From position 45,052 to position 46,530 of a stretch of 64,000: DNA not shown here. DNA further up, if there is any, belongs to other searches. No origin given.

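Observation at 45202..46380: A ColD/E1-type 3-dehydratase with His-His in place of the PLP lysine suggests a 3,6-dideoxyhexose (colitose-like) branch.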

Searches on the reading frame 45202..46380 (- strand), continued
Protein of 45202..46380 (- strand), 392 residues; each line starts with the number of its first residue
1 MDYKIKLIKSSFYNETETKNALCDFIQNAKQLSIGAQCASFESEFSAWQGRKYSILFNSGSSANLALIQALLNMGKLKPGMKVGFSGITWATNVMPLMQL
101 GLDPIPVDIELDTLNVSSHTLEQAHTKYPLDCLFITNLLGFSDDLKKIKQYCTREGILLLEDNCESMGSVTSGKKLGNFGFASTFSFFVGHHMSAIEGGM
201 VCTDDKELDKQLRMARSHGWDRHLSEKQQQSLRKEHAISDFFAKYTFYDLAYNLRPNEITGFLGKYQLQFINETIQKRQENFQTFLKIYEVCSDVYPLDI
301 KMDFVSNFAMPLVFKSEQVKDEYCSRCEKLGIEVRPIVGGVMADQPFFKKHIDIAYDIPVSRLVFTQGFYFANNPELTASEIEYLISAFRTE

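Call 21: search_protein_families(library=ncbifam, proteins=[L006:5998-7128:+, L006:7149-8084:+, L008:12556-13611:-, L008:11588-12559:-, L003:17591-18544:-, L003:18541-19509:-, L003:19506-20417:-, L002:16029-16973:-, L002:882-1850:+, L010:14279-15238:-], max_evalue=1e-30)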
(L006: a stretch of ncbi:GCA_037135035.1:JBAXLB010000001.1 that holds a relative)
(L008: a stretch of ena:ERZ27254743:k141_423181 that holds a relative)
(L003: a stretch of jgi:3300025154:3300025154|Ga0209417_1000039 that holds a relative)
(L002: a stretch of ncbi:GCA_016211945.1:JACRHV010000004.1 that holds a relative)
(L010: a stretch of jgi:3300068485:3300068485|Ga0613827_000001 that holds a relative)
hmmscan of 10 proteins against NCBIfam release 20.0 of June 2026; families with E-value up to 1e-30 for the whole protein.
L006:5998-7128:+ (376 aa): 1 family
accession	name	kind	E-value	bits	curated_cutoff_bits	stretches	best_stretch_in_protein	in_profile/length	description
TIGR01472.1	gmd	equivalog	9e-161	534.7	415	1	2-341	1-339/342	GDP-mannose 4,6-dehydratase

L006:7149-8084:+ (311 aa): 2 families
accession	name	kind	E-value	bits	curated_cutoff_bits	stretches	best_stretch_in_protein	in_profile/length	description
NF047922.1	GDPFucSynFcl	equivalog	4.6e-74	249.6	500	1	5-309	2-304/308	GDP-L-fucose synthase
TIGR01181.1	dTDP_gluc_dehyt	equivalog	1.4e-31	109.8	365.1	0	48-310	62-315/321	dTDP-glucose 4,6-dehydratase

L008:12556-13611:- (351 aa): 3 families
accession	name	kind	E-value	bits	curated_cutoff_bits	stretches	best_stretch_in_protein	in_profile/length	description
TIGR01472.1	gmd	equivalog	2e-172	573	415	1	2-342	1-341/342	GDP-mannose 4,6-dehydratase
TIGR04180.1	EDH_00030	hypoth_equivalog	4.2e-31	108.1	475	0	5-326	2-296/297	NAD-dependent 4,6-dehydratase LegB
TIGR01181.1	dTDP_gluc_dehyt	equivalog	7.3e-31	107.4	365.1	1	4-344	2-316/321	dTDP-glucose 4,6-dehydratase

L008:11588-12559:- (323 aa): 1 family
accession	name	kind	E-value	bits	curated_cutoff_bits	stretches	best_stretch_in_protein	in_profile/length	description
NF047922.1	GDPFucSynFcl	equivalog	3.1e-76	256.8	500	1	13-320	1-305/308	GDP-L-fucose synthase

L003:17591-18544:- (317 aa): 5 families
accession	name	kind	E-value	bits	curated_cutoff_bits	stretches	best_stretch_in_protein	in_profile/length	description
TIGR01472.1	gmd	equivalog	7.4e-57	193.1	415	1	2-311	2-337/342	GDP-mannose 4,6-dehydratase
TIGR04180.1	EDH_00030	hypoth_equivalog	2.6e-54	184.3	475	1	4-298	2-295/297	NAD-dependent 4,6-dehydratase LegB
TIGR01179.1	galE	equivalog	1e-39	136.3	262.3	1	4-310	3-323/332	UDP-glucose 4-epimerase GalE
TIGR01181.1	dTDP_gluc_dehyt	equivalog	1.3e-39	136.2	365.1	1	3-313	2-312/321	dTDP-glucose 4,6-dehydratase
TIGR02622.1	CDP_4_6_dhtase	equivalog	3e-32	112.1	278.45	1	2-314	6-332/352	CDP-glucose 4,6-dehydratase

L003:18541-19509:- (322 aa): 3 families
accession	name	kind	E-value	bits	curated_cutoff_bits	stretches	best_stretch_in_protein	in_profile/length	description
TIGR04180.1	EDH_00030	hypoth_equivalog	1.5e-46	158.9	475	1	3-304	1-295/297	NAD-dependent 4,6-dehydratase LegB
TIGR01179.1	galE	equivalog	1.8e-33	115.7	262.3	1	2-317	1-324/332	UDP-glucose 4-epimerase GalE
TIGR01181.1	dTDP_gluc_dehyt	equivalog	7e-32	110.8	365.1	1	2-318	1-311/321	dTDP-glucose 4,6-dehydratase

L003:19506-20417:- (303 aa): 1 family
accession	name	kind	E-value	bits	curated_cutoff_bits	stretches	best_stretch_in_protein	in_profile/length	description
TIGR01214.1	rmlD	equivalog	2.6e-49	167.9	224.05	1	2-290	1-281/285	dTDP-4-dehydrorhamnose reductase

L002:16029-16973:- (314 aa): 1 family
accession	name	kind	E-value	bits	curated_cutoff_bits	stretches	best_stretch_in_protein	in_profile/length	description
NF047922.1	GDPFucSynFcl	equivalog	2.6e-85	286.6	500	1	8-309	2-303/308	GDP-L-fucose synthase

L002:882-1850:+ (322 aa): 4 families
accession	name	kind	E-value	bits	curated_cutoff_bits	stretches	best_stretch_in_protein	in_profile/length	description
TIGR01179.1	galE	equivalog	5.4e-49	166.8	262.3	1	3-315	2-330/332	UDP-glucose 4-epimerase GalE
TIGR04180.1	EDH_00030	hypoth_equivalog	5.8e-45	153.6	475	1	3-297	1-296/297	NAD-dependent 4,6-dehydratase LegB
TIGR01181.1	dTDP_gluc_dehyt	equivalog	2e-40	138.8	365.1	1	3-317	2-318/321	dTDP-glucose 4,6-dehydratase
NF007956.0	PRK10675.1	subfamily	1.4e-39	136.2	394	1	1-314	1-333/338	UDP-glucose 4-epimerase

L010:14279-15238:- (319 aa): 7 families
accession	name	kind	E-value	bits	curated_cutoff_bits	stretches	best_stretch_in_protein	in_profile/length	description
TIGR01179.1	galE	equivalog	8.5e-55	185.9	262.3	1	2-316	1-330/332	UDP-glucose 4-epimerase GalE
TIGR01181.1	dTDP_gluc_dehyt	equivalog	9.7e-46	156.3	365.1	1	2-316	1-316/321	dTDP-glucose 4,6-dehydratase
TIGR04180.1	EDH_00030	hypoth_equivalog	4.9e-42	144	475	1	3-298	1-296/297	NAD-dependent 4,6-dehydratase LegB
NF007956.0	PRK10675.1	subfamily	1.3e-41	142.9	394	1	1-316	1-334/338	UDP-glucose 4-epimerase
TIGR02197.1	heptose_epim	equivalog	6.3e-33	114.3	274.6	1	3-313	1-315/316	ADP-glyceromanno-heptose 6-epimerase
NF007490.0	PRK10084.1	subfamily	9.4e-32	110.4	649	0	1-311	1-334/361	dTDP-glucose 4,6-dehydratase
NF007582.0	PRK10217.1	equivalog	1.1e-31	110.2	698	1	2-317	3-337/355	dTDP-glucose 4,6-dehydratase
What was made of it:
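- The two Gmd neighbours scored against NCBIfam pass the cutoff (535 and 573 bits against 415; call 21). L003 carries a distant Gmd-like 4,6-dehydratase (193 bits) and an RmlD-like SDR instead of a canonical Gmd (call 21).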

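Call 40: search_protein_families(library=ncbifam, proteins=[L006:8109-9002:+], max_evalue=1e-10)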
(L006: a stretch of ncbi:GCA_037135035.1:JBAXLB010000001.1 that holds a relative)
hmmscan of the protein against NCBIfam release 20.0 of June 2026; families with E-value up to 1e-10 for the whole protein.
L006:8109-9002:+ (297 aa): 0 families

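Call 42: find_related_loci(query=A1, collection=genome_contigs, flank=10000)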
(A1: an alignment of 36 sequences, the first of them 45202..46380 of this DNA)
Query A1 (392 aa) in genome_contigs; peptide patterns used: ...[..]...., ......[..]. (x = any residue, [..] = any of these).
600 stretches matched a pattern (row limit reached: there are more); 583 encode a relative of the query (tblastn E <= 1e-3); the best 80 are kept; 80 distinct loci.
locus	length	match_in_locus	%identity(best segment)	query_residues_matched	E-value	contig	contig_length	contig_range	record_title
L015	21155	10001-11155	55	5-389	7e-151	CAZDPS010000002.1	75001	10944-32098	MAG TPA_asm: uncultured Candidatus Saccharibacteria bacterium isolate SRP300315_co1_23 genome assembly, contig: NODE_178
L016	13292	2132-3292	58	5-389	3e-150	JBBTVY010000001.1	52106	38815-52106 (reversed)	MAG: Patescibacteria group bacterium isolate H43-bin079_1 H43_bin079_1_000000000001, whole genome shotgun sequence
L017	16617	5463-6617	55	5-389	4e-151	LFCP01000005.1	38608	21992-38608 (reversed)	MAG: Parcubacteria bacterium C7867-006 C7867_00458, whole genome shotgun sequence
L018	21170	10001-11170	57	5-389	2e-149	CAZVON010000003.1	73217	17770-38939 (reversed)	MAG TPA_asm: uncultured Gammaproteobacteria bacterium isolate SRP269290_co3_805 genome assembly, contig: NODE_265_length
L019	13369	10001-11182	54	1-391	1e-148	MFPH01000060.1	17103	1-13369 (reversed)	MAG: Candidatus Levybacteria bacterium RIFCSPLOWO2_12_FULL_37_14 rifcsplowo2_12_scaffold_6979, whole genome shotgun sequ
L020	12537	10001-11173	56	1-389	3e-148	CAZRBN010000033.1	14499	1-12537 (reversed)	MAG TPA_asm: uncultured Gammaproteobacteria bacterium isolate SRP272529_co1_183 genome assembly, contig: NODE_7276_lengt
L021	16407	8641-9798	58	5-389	1e-147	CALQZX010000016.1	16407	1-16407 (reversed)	MAG: Parcubacteria group bacterium isolate MiH-14oct19-109 genome assembly, contig: MiH-14oct19-C7158, whole genome shot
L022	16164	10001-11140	58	5-385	8e-146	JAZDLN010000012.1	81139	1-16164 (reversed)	MAG: Candidatus Falkowbacteria bacterium isolate MEGAHIT-group-0.601 k141_101586, whole genome shotgun sequence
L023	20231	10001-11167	56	5-389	3e-145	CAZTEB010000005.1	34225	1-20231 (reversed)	MAG TPA_asm: uncultured Pseudomonadales bacterium isolate SRP334346_co1_115 genome assembly, contig: NODE_1268_length_34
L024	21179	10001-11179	55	1-389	3e-144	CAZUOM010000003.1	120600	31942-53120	MAG TPA_asm: uncultured Gammaproteobacteria bacterium isolate binchicken_co341_72 genome assembly, contig: NODE_7_length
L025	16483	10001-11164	57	5-389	5e-144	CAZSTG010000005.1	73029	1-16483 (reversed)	MAG TPA_asm: uncultured Gammaproteobacteria bacterium isolate SRP294416_co1_745 genome assembly, contig: NODE_429_length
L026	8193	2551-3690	55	3-382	5e-144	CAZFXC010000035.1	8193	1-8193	MAG TPA_asm: uncultured Candidatus Saccharibacteria bacterium isolate SRP342105_co2_51 genome assembly, contig: NODE_960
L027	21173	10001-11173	56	5-389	5e-144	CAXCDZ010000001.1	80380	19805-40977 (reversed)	MAG TPA_asm: uncultured bacterium isolate SRR3724533_concoct_107 genome assembly, contig: ERZ4200974.167, whole genome s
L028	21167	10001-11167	54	5-391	1e-143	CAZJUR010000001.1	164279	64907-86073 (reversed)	MAG TPA_asm: uncultured Candidatus Saccharibacteria bacterium isolate SRP257259_co1_114 genome assembly, contig: NODE_68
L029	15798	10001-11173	54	5-389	7e-144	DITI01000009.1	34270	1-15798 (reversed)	MAG TPA_asm: Candidatus Pacebacteria bacterium UBA6188 UBA6188_contig_154094, whole genome shotgun sequence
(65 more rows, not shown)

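Call 48: list_cluster_members(proteins=[window:45202-46380:-, P0002, window:9594-10208:-, window:9077-9544:+])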
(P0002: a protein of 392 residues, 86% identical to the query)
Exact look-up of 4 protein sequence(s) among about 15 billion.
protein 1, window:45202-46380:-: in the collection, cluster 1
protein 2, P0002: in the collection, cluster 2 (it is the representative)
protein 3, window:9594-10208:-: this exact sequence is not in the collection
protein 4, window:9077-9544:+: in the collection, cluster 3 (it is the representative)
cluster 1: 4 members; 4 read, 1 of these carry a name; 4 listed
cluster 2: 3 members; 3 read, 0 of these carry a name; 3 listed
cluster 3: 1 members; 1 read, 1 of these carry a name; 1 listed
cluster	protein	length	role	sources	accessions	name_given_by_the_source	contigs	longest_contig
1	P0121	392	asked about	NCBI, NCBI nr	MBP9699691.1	DegT/DnrJ/EryC1/StrS family aminotransferase [Candidatus Woesebacteria bacterium]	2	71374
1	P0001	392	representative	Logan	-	-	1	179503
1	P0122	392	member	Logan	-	-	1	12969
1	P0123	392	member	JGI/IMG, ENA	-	-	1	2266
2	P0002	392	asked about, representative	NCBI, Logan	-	-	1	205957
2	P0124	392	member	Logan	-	-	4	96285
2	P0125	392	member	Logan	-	-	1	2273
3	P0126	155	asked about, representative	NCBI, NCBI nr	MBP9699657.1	transcription elongation factor GreA [Candidatus Woesebacteria bacterium]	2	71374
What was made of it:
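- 45202..46380 (-): ColD-type (His-type, Fe-S-free) DegT-fold NDP-hexose 3-dehydratase, 392 aa. NCBI record MBP9699691.1, annotated there as 'DegT/DnrJ/EryC1/StrS family aminotransferase'. Organism and accession from call 48.
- NCBI names it 'DegT/DnrJ/EryC1/StrS family aminotransferase' (call 48).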

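Call 52: predict_structure(alignment_id=A1)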
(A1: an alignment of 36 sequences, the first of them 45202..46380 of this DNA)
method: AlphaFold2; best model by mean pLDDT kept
length: 392 residues; sequences in the alignment: 36
mean_pLDDT: 90.5   pTM: 0.89
mean pLDDT of the five models: 90.5, 88.8, 88.7, 87.5, 85.4
residues with pLDDT >= 90: 282; 70-90: 88; 50-70: 16; < 50: 6
segments of 3 or more residues with pLDDT < 50: 193-195
pLDDT, mean of each block of 10 residues (from residue 1): 83 91 96 91 97 94 93 96 95 90 96 94 98 91 92 98 92 95 79 64 97 80 81 84 67 80 94 95 95 94 92 97 97 88 89 93 96 93 96 68
secondary structure, 60 per line:
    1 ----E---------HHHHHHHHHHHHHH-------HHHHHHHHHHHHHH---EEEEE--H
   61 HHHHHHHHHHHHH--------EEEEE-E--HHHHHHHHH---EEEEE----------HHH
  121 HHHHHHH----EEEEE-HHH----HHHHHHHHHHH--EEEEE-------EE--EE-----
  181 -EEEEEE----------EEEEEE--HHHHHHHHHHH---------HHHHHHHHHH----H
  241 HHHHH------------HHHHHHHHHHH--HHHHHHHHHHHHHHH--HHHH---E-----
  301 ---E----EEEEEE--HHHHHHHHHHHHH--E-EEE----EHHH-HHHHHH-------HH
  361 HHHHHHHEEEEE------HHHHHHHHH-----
elements in order: H15-28 H36-49 E53-57 H60-73 E82-86 H91-99 E103-107 H118-127 E132-136 H145-155 E158-162 E182-187 E198-203 H206-216 H226-235 H240-245 H258-268 H271-285 H288-291 E309-314 H317-329 E334-336 H346-351 H359-367 E368-372 H379-387
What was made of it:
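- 45202..46380 (-): AF2 model pLDDT 90.5 (call 52).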
